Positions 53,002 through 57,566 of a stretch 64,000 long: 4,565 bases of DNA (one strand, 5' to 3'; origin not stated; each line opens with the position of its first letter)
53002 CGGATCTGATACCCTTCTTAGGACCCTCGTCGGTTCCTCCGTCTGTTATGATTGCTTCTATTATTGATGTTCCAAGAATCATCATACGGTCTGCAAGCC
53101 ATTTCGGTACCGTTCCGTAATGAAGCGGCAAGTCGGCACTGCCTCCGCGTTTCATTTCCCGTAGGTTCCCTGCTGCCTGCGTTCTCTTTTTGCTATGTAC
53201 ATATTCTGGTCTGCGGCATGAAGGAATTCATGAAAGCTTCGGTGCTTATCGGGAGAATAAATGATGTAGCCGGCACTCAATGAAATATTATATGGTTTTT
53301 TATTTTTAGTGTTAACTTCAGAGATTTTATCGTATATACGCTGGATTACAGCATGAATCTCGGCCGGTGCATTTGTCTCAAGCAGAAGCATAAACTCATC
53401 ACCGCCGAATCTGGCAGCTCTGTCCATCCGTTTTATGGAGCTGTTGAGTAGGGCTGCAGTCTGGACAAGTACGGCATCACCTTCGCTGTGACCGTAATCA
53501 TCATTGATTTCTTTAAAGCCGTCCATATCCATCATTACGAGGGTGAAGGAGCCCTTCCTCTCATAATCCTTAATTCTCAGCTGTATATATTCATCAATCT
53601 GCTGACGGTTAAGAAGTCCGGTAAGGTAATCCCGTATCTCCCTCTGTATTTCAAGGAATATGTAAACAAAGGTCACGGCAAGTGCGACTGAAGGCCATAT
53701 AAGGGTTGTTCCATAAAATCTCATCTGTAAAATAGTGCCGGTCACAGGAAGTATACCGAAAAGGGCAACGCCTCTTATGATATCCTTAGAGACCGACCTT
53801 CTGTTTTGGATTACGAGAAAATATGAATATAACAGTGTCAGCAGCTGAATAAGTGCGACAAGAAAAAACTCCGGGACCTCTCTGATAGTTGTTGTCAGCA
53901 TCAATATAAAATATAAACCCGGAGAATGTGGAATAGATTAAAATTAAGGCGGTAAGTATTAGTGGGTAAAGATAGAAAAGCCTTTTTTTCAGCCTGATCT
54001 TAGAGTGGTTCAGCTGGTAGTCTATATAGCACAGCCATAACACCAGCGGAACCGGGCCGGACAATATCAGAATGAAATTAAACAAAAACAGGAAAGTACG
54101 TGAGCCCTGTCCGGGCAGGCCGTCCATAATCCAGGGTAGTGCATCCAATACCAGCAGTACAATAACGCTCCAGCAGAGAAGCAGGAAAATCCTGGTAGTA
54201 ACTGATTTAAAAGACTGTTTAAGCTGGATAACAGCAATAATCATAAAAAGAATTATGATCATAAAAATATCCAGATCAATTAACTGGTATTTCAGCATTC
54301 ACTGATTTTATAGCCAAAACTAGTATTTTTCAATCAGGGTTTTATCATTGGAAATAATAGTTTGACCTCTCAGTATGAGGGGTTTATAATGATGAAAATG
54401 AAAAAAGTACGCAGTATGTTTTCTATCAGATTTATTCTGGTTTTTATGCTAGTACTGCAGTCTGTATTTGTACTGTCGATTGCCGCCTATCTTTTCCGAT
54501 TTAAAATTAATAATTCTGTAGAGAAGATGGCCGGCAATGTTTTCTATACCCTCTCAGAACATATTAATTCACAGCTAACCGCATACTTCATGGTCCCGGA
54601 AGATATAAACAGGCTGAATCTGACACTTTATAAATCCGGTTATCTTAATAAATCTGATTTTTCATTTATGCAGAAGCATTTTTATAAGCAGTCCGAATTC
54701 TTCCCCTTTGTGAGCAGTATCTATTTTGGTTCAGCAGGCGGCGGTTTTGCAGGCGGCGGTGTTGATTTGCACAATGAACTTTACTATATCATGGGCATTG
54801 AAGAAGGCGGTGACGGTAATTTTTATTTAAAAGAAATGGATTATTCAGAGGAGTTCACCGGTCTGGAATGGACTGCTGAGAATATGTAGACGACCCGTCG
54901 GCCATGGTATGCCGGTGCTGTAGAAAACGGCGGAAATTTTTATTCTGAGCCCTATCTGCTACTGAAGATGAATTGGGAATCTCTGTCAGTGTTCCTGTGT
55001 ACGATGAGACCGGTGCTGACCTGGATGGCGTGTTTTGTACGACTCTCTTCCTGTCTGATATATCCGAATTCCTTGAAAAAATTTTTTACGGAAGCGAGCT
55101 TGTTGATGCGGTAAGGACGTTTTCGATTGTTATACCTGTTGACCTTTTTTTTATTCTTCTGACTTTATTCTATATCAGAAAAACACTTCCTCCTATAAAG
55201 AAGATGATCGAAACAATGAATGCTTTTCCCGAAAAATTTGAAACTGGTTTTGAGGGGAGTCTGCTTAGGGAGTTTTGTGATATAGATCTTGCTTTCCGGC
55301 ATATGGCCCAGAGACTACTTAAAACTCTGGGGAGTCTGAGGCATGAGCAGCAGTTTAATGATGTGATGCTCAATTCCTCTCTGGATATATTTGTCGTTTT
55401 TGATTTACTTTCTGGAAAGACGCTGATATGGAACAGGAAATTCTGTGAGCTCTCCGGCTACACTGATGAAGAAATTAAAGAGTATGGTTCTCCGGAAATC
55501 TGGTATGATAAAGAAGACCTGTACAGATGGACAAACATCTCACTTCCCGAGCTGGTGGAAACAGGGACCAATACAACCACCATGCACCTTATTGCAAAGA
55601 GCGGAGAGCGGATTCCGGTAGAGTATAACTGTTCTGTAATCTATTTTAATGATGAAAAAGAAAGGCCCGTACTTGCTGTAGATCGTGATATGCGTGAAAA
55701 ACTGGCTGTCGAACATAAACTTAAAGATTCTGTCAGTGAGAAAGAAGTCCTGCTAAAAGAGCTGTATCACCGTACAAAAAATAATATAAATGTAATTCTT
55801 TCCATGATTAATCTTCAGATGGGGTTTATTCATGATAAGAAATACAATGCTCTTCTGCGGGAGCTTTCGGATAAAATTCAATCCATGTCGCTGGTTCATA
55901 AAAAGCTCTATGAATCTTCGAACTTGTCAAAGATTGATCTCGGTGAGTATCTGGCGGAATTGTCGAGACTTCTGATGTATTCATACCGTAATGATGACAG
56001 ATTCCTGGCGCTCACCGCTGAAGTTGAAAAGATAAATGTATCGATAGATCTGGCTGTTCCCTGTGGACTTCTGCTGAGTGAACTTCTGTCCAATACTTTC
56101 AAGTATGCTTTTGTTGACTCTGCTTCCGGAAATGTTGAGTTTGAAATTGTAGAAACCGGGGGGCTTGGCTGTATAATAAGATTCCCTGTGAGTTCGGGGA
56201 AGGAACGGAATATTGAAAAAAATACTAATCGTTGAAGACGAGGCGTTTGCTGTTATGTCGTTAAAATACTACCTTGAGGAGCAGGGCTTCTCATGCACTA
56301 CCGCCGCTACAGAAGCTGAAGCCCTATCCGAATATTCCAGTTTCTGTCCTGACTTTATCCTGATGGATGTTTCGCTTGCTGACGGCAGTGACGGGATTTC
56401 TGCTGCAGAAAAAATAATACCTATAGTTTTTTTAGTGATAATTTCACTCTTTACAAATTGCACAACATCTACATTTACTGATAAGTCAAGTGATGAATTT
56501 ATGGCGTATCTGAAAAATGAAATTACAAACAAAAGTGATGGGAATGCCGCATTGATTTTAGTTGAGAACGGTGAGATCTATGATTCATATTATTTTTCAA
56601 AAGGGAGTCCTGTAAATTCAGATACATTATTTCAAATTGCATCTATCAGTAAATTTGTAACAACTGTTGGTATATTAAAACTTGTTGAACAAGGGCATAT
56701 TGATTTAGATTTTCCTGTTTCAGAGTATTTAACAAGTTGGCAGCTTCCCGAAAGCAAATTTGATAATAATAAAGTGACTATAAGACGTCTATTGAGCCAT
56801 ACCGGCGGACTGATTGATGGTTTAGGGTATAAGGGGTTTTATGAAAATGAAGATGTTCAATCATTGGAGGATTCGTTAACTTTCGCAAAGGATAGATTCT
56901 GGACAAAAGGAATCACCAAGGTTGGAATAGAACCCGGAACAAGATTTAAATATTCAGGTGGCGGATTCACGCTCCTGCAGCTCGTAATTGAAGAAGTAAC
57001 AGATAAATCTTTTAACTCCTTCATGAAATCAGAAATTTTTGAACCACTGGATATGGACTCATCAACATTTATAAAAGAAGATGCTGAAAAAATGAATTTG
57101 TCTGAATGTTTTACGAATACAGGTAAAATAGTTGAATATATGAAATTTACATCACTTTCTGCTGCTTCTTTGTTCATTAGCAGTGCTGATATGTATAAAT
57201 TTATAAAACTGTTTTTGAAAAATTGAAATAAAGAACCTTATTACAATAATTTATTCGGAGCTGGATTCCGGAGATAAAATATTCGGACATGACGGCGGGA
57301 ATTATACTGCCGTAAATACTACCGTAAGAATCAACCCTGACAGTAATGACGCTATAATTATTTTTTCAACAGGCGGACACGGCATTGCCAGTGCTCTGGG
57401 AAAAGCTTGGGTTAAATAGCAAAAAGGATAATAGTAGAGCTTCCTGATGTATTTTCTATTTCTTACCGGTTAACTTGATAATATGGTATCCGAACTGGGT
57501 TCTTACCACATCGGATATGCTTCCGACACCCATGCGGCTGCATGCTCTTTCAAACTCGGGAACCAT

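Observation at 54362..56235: Sensor kinase inactivated by a stop codon placed precisely inside the Cache RPWY motif plus a downstream frameshift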

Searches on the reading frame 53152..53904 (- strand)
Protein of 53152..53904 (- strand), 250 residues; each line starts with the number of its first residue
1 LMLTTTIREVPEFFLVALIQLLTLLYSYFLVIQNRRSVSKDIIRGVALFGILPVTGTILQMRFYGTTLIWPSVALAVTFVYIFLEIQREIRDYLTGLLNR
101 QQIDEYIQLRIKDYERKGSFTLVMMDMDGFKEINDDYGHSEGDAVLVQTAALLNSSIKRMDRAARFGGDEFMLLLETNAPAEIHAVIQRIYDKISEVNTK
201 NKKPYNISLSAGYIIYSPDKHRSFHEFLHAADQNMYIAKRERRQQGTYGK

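Call 7: search_protein_families(library=pfam, max_evalue=0.1, proteins=[window:53152-53904:-])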
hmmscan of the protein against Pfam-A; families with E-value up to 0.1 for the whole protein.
window:53152-53904:- (250 aa): 4 families
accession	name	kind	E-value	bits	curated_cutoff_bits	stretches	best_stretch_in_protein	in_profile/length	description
PF00990.26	GGDEF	-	1.5e-41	142.3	23.8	1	91-244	3-160/161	Diguanylate cyclase, GGDEF domain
PF22335.1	Cas10-Cmr2_palm2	-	0.0025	18.4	27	1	167-242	58-127/133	Cas10/Cmr2, second palm domain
PF07234.17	Babuvirus_MP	-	0.0073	16.6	27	1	62-162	10-107/117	Movement and RNA silencing protein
PF01040.23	UbiA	-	0.064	13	34.2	1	13-85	92-160/250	UbiA prenyltransferase family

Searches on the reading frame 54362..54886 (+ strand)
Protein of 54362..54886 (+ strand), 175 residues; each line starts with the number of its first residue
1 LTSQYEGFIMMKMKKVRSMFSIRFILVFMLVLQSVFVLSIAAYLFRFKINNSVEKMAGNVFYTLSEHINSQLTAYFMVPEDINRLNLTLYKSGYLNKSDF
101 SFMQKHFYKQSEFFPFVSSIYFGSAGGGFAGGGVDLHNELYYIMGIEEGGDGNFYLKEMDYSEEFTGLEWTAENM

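Call 16: list_cluster_members(proteins=[P0002, P0001, window:54362-54886:+, window:56213-57223:+])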
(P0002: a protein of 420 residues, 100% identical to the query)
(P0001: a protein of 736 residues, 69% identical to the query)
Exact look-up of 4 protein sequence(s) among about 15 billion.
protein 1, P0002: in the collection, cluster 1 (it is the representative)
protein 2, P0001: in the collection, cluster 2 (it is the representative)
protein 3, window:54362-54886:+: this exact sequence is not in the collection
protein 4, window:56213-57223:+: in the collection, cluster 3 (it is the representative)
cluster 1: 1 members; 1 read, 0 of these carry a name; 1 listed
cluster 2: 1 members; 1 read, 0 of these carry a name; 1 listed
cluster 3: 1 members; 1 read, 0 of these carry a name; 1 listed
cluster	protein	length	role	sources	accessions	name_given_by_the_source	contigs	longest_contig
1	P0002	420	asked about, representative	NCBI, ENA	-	-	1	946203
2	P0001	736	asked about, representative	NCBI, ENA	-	-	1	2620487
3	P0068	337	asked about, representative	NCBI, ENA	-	-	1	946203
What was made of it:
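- Tried and rejected: The cluster look-up gave no names or accessions (call 16).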

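Call 33: find_encoding_contigs(protein=P0068, flank=10000, max_places=6)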
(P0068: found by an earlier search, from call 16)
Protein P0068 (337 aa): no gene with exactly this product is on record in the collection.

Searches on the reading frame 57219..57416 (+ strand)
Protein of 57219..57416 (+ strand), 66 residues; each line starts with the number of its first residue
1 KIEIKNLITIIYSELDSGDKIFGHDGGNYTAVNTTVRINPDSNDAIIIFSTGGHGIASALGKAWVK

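Call 23: search_protein_families(library=pfam, max_evalue=0.01, proteins=[window:57219-57416:+])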
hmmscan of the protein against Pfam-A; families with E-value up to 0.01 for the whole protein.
window:57219-57416:+ (66 aa): 1 family
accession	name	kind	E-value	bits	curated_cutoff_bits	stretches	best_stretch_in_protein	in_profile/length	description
PF07608.17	DUF1571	-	0.0084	16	27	0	10-45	48-83/208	Protein of unknown function (DUF1571)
